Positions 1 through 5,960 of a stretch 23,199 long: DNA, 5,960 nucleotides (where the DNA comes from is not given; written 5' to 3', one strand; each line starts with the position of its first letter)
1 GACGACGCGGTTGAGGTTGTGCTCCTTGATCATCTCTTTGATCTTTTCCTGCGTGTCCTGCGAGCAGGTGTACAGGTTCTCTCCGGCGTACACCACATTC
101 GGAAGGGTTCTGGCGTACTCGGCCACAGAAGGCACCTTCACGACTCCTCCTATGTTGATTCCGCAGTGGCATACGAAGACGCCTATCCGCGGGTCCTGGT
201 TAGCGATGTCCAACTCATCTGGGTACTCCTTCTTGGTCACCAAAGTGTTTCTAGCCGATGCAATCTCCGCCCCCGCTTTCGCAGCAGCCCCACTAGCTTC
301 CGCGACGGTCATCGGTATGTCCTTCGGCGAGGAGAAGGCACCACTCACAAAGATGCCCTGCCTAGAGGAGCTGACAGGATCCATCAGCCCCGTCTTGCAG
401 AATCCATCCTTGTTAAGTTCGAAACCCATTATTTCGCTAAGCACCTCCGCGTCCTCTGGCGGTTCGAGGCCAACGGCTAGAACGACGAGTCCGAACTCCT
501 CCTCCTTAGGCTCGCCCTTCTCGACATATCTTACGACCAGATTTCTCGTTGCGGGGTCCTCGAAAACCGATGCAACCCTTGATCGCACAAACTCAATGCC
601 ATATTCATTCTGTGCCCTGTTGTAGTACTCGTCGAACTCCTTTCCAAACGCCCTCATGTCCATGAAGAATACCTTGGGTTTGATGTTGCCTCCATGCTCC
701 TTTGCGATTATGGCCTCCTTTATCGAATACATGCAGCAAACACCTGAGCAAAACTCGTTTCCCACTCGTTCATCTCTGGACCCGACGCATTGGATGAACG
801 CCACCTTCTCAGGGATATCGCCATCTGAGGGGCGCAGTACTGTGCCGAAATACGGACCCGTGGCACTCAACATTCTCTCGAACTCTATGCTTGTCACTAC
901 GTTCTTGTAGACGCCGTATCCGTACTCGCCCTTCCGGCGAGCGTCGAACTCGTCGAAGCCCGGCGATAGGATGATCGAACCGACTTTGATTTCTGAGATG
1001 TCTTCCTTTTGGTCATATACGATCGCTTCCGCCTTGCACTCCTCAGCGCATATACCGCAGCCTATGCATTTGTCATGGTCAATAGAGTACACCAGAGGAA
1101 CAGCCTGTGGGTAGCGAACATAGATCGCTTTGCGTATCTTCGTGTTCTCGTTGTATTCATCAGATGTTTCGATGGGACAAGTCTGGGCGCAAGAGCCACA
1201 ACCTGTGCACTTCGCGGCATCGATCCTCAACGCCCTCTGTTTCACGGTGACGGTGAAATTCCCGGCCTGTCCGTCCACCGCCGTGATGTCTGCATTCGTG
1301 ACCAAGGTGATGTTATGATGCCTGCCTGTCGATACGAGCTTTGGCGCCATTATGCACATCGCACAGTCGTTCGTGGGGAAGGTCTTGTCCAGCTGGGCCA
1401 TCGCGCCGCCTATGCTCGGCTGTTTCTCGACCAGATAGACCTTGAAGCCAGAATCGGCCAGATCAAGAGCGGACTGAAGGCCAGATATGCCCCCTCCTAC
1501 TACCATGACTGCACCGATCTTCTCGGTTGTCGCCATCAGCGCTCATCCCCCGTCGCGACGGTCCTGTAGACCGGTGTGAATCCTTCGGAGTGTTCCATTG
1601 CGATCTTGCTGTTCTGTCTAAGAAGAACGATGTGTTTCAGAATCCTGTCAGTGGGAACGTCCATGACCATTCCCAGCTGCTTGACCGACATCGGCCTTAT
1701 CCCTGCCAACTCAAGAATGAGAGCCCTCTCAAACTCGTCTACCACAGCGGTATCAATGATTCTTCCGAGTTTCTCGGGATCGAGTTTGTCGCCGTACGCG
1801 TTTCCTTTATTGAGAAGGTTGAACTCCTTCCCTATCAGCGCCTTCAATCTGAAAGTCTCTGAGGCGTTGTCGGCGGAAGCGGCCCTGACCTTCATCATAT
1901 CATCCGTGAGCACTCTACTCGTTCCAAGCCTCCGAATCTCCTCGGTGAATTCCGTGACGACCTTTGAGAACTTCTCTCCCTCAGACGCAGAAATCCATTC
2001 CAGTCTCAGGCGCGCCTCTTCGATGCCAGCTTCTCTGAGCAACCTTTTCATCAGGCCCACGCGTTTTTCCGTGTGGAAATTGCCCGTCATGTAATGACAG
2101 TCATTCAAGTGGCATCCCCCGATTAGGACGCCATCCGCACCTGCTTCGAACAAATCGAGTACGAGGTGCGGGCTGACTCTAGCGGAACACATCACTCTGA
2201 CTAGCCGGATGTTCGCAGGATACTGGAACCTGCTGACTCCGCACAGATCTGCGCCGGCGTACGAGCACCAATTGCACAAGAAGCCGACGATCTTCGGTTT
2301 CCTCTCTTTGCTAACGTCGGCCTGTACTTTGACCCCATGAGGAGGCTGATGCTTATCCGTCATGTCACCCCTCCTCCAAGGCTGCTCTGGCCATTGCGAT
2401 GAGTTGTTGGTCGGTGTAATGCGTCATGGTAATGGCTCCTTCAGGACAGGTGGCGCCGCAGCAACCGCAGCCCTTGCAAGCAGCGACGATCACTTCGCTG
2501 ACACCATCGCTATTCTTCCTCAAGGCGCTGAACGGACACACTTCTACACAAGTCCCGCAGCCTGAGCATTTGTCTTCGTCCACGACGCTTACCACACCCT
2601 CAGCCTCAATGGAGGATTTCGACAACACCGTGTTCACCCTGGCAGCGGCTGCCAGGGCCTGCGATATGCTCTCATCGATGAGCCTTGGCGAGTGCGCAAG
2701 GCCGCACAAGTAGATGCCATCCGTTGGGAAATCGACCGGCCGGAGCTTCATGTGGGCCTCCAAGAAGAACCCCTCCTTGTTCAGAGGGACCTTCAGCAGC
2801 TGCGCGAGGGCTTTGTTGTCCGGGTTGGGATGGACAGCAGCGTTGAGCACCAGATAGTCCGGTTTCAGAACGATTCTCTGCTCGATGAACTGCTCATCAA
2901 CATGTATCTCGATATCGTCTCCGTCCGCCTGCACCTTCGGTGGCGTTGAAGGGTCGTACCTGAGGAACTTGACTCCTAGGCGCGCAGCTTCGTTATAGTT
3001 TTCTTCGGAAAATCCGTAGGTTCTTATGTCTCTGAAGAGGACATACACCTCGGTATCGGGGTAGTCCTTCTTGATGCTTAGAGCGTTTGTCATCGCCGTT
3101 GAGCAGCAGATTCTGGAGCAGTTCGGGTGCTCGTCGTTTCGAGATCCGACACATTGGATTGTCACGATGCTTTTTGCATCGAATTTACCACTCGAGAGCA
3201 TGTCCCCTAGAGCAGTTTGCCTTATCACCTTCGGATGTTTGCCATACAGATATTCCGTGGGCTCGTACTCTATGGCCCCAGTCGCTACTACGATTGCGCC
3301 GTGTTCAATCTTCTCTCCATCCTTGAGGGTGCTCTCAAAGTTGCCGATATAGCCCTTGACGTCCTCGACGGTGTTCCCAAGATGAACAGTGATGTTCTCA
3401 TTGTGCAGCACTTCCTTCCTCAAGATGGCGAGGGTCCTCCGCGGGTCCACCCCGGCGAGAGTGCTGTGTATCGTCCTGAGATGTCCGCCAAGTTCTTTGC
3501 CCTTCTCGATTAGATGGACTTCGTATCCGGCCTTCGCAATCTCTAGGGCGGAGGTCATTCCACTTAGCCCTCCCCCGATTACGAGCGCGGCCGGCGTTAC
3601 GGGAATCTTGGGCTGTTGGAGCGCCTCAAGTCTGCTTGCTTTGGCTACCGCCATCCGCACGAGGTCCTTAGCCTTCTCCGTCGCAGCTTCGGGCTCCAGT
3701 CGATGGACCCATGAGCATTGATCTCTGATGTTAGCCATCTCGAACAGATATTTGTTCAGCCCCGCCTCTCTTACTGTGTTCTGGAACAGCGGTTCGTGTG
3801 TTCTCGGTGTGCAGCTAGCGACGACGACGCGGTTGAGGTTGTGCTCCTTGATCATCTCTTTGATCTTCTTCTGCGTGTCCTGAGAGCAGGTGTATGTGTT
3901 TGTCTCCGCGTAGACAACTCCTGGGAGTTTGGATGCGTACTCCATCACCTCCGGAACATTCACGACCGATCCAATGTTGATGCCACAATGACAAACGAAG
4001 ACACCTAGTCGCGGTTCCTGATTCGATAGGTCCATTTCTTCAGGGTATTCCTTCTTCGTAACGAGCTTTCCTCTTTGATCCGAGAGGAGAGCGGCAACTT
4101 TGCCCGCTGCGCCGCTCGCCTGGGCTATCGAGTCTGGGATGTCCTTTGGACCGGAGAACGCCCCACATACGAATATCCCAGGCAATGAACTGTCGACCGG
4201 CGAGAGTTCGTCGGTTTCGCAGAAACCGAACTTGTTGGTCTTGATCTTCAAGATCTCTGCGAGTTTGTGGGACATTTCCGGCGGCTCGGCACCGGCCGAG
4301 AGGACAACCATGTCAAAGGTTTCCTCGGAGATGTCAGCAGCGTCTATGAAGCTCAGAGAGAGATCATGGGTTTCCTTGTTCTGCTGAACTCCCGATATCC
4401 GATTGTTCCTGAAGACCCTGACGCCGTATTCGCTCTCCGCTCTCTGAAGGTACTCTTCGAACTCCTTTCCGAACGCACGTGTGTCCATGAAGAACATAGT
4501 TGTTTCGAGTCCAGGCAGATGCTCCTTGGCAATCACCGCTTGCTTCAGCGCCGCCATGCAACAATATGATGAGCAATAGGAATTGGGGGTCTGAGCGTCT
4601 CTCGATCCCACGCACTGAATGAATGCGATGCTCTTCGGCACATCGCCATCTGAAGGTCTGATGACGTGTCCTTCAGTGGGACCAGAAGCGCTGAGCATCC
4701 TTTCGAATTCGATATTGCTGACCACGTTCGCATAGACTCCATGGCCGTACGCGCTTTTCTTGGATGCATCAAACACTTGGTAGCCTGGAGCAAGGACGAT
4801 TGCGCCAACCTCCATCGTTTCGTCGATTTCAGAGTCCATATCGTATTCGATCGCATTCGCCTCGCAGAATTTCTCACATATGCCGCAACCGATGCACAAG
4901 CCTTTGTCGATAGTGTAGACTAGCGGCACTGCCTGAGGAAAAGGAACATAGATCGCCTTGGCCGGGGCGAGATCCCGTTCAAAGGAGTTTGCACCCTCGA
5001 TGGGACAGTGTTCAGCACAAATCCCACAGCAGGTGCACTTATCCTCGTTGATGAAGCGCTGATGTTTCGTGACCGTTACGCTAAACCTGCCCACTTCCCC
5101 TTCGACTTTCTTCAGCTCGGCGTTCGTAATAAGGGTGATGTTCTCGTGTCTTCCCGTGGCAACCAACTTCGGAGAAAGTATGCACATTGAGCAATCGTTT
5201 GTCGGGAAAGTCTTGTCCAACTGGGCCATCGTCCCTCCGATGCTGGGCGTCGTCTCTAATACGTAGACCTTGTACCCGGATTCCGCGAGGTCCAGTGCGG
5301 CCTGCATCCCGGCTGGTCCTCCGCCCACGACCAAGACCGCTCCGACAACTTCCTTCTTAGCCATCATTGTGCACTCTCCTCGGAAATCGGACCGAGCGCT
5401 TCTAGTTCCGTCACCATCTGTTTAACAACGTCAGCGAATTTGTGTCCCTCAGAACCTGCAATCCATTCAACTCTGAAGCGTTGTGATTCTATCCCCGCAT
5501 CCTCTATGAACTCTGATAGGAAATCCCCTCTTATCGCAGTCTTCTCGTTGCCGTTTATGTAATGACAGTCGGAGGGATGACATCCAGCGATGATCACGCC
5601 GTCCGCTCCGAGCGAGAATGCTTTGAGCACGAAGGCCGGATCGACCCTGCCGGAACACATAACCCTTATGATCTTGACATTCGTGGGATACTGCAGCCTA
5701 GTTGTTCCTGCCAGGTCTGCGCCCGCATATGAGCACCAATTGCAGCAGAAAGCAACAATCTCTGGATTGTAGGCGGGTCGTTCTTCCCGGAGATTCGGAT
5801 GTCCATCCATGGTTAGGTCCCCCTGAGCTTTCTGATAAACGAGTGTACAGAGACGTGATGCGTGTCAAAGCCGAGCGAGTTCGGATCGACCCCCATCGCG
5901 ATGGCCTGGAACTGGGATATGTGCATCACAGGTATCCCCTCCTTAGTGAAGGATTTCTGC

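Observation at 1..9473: Hdr/MvhD super-cluster with three hdrA paralogues (two tandem-type, one classical) and two mvhD genes, all translationally coupled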

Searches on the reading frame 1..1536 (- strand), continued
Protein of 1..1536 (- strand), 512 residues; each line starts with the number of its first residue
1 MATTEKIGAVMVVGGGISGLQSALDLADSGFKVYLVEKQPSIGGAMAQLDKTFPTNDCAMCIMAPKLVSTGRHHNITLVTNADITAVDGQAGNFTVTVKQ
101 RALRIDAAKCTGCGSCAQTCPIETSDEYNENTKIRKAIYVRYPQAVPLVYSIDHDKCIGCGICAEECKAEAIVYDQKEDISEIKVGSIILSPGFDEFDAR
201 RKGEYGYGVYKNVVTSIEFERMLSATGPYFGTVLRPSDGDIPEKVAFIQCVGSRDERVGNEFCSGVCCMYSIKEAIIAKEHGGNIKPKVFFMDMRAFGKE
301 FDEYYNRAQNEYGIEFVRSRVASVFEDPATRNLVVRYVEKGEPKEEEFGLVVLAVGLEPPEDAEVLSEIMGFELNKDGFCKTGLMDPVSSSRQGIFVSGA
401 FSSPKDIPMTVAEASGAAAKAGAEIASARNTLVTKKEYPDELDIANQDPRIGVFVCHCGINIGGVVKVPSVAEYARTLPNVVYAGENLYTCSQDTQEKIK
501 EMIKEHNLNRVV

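Call 40: search_protein_families(library=ncbifam, proteins=[L020:13036-13497:+, L020:13500-13883:+, L020:13885-14901:+, L020:14898-16421:+, L020:16431-16982:+, L020:2838-4433:+], max_evalue=0.00001)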
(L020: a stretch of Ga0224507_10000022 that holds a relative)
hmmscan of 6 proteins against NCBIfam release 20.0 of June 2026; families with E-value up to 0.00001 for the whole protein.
L020:13036-13497:+ (153 aa): 3 families
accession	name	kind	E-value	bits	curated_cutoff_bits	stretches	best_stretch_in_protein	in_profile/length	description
NF040770.1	hetero_SS_HdrA2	exception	3.2e-55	187.6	1100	1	14-147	641-774/777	CoB-CoM heterodisulfide reductase HdrA2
NF045873.1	F420_non_VhuD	exception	2.5e-39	134.4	215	1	20-149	1-130/132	F420-non-reducing hydrogenase iron-sulfur subunit VhuD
NF041891.1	hdrA_Methbact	equivalog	2.7e-12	45.7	1300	1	17-125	640-742/762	ferredoxin:CoB-CoM heterodisulfide reductase subunit HdrA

L020:13500-13883:+ (127 aa): 0 families

L020:13885-14901:+ (338 aa): 5 families
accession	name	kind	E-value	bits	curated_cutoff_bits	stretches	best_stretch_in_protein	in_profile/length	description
NF045875.1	F420_non_VhuG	exception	8.2e-68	228.7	450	1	1-285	1-255/286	F420-non-reducing hydrogenase subunit VhuG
NF040836.1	sulfhyd_HydD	equivalog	1.9e-22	79.7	500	2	3-132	4-126/261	NADPH-dependent hydrogenase/sulfhydrogenase 1 subunit delta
NF040831.1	sulfhyd_ShyD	equivalog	1.3e-14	54.4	460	1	7-278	3-215/240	NAD(P)-dependent hydrogenase/sulfhydrogenase 2 subunit delta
TIGR03294.1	FrhG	equivalog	5.8e-13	49.1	245.5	1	5-100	2-93/228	coenzyme F420 hydrogenase subunit gamma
NF005012.1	PRK06411.1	subfamily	2.1e-06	27.4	116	0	148-187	121-160/166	NADH-quinone oxidoreductase subunit NuoB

L020:14898-16421:+ (507 aa): 8 families
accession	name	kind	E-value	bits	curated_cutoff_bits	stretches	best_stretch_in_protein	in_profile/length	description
NF041785.2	VhuA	equivalog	1.7e-124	415.6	800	1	20-453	3-418/418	F420-non-reducing hydrogenase Vhu subunit A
NF033181.1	NiFeSe_hydrog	equivalog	6e-51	173.9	600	2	19-139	2-121/507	nickel-dependent hydrogenase large subunit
NF040828.1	sulfhyd_ShyA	equivalog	4.8e-50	170.6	700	2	21-222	3-196/415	NAD(P)-dependent hydrogenase/sulfhydrogenase 2 subunit alpha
NF045518.1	H2_NiFeSe_large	exception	8.1e-50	170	780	1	20-484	3-483/485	NiFeSe hydrogenase large subunit HysA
TIGR03295.1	frhA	equivalog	1.8e-45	155.7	392.5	2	19-226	3-198/412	coenzyme F420 hydrogenase subunit alpha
NF040832.1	sulfhyd_HydA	equivalog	1.5e-38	133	880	1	21-482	5-423/426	NADPH-dependent hydrogenase/sulfhydrogenase 1 subunit alpha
NF007778.0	PRK10467.1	equivalog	3.2e-27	95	969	1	18-139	2-122/567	hydrogenase 2 large subunit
NF007550.0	PRK10170.1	equivalog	1.2e-25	90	1101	1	17-134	15-132/597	Ni/Fe-hydrogenase large subunit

L020:16431-16982:+ (183 aa): 6 families
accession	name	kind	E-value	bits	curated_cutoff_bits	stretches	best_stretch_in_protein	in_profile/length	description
TIGR00072.1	hydrog_prot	superfamily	1.8e-29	102.6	47.45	1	35-180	1-145/145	hydrogenase maturation protease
NF045519.1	NiFeSe_H2_mat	exception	1.3e-16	60.8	190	1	32-178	1-145/152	NiFeSe hydrogenase maturation protease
TIGR00140.1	hupD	subfamily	1.6e-16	60.6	151.8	1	34-181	1-148/151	HyaD/HybD family hydrogenase maturation endopeptidase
NF007777.0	PRK10466.1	equivalog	3.7e-16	59.3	190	1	33-181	2-150/164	HyaD/HybD family hydrogenase maturation endopeptidase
TIGR00130.1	frhD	equivalog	1.6e-07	31.5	134.95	1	32-176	3-147/153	coenzyme F420-reducing hydrogenase, FrhD protein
NF007616.0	PRK10264.1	equivalog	6.6e-06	25.9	261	1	32-103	4-76/195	hydrogenase 1 maturation protease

L020:2838-4433:+ (531 aa): 22 families
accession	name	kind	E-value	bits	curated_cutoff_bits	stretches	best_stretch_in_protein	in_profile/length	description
NF040770.1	hetero_SS_HdrA2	exception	7.5e-59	199.6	1100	1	7-134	647-774/777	CoB-CoM heterodisulfide reductase HdrA2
NF045873.1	F420_non_VhuD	exception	8.9e-44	148.8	215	1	7-136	1-130/132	F420-non-reducing hydrogenase iron-sulfur subunit VhuD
NF004898.0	PRK06259.1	equivalog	7.4e-35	120.5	385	1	163-522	134-480/488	fumarate reductase (CoM/CoB) subunit TfrB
NF045670.1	quin_L_LdhH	equivalog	7.6e-35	120.3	800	1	281-520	466-699/706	L-lactate dehydrogenase (quinone) large subunit LdhH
NF008369.0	PRK11168.1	equivalog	4.6e-22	78.5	278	2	279-500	164-381/401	anaerobic glycerol-3-phosphate dehydrogenase subunit C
NF045663.1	diclust_near_Sec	equivalog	6e-17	61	530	1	165-499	309-618/759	pyridine nucleotide-disulfide oxidoreductase/dicluster-binding protein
NF041891.1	hdrA_Methbact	equivalog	6.5e-16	57.7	1300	1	7-130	643-760/762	ferredoxin:CoB-CoM heterodisulfide reductase subunit HdrA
NF041890.1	hdrC_Methbact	equivalog_domain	1.1e-15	57.8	270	1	157-224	23-88/192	ferredoxin:CoB-CoM heterodisulfide reductase subunit HdrC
NF008434.0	PRK11274.1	equivalog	1.1e-15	57.5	333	1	308-506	185-395/409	glycolate oxidase subunit GlcF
NF045796.1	DsrK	equivalog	4.6e-14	51.9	400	1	343-468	244-379/453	sulfate reduction electron transfer complex DsrMKJOP subunit DsrK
NF045724.1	ferredox_TmcB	equivalog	8.8e-14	50.9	735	1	165-499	43-404/430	electron transfer complex ferredoxin TmcB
TIGR03290.1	CoB_CoM_SS_C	equivalog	1.4e-13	51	160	1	165-241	4-79/144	CoB--CoM heterodisulfide reductase subunit C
NF041779.1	hetero_SS_HdrC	equivalog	2.4e-13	50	350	1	158-234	26-100/198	ferredoxin:CoB-CoM heterodisulfide reductase subunit HdrC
NF009226.0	PRK12576.1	equivalog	4.3e-11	42.7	344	1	67-244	58-244/317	succinate dehydrogenase/fumarate reductase iron-sulfur subunit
NF038018.1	qmoC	equivalog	7.4e-11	42.1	300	1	164-240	19-94/360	quinone-interacting membrane-bound oxidoreductase complex subunit QmoC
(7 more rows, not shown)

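Call 41: search_protein_families(library=pfam, proteins=[L020:13500-13883:+, L020:13885-14901:+, L020:14898-16421:+, L020:16431-16982:+], max_evalue=0.01)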
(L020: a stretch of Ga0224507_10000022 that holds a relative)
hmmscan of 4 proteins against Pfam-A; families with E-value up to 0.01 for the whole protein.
L020:13500-13883:+ (127 aa): 2 families
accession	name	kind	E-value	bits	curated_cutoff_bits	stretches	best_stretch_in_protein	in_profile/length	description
PF01022.26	HTH_5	-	3.1e-05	24.2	22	1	60-101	4-45/47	Bacterial regulatory protein, arsR family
PF09339.16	HTH_IclR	-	0.0083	16.3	22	0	70-103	17-50/52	IclR helix-turn-helix domain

L020:13885-14901:+ (338 aa): 1 family
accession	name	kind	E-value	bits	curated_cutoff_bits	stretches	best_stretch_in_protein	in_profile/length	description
PF01058.29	Oxidored_q6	-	4.5e-20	72.1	27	1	15-177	1-124/128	NADH ubiquinone oxidoreductase, 20 Kd subunit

L020:14898-16421:+ (507 aa): 1 family
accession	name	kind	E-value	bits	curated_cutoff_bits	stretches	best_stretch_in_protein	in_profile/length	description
PF00374.24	NiFeSe_Hases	-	6.2e-36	124.8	25.8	2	56-134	1-79/508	Nickel-dependent hydrogenase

L020:16431-16982:+ (183 aa): 1 family
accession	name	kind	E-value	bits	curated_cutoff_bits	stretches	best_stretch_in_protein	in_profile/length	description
PF01750.23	HycI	-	4.6e-09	36.7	23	1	52-177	2-128/130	Hydrogenase maturation protease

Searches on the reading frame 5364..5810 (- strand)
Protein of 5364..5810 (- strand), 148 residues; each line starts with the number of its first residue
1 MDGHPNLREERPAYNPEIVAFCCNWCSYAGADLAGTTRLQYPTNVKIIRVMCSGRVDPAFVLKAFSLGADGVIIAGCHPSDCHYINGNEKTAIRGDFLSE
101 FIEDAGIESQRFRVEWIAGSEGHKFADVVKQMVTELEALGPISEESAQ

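Call 8: search_protein_families(library=pfam, proteins=[window:5364-5810:-], max_evalue=0.001)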
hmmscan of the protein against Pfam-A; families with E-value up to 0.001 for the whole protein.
window:5364-5810:- (148 aa): 1 family
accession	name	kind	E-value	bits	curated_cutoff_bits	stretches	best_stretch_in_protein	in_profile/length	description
PF02662.21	FlpD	-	3.8e-53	179.1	22.3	1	18-140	1-123/123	Methyl-viologen-reducing hydrogenase, delta subunit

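Call 9: search_protein_families(library=ncbifam, proteins=[window:5364-5810:-], max_evalue=0.001)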
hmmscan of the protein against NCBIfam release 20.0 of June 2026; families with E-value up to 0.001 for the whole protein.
window:5364-5810:- (148 aa): 4 families
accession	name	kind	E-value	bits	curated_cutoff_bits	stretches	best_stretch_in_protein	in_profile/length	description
NF040770.1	hetero_SS_HdrA2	exception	9.3e-56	189.4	1100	1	13-144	645-776/777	CoB-CoM heterodisulfide reductase HdrA2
NF045873.1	F420_non_VhuD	exception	5.6e-36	123.6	215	1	16-141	2-127/132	F420-non-reducing hydrogenase iron-sulfur subunit VhuD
NF041891.1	hdrA_Methbact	equivalog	4.5e-12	45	1300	1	17-115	645-737/762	ferredoxin:CoB-CoM heterodisulfide reductase subunit HdrA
NF041778.1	hetero_SS_HdrA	equivalog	2.1e-05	22.5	1400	1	17-76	655-714/771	ferredoxin:CoB-CoM heterodisulfide reductase subunit HdrA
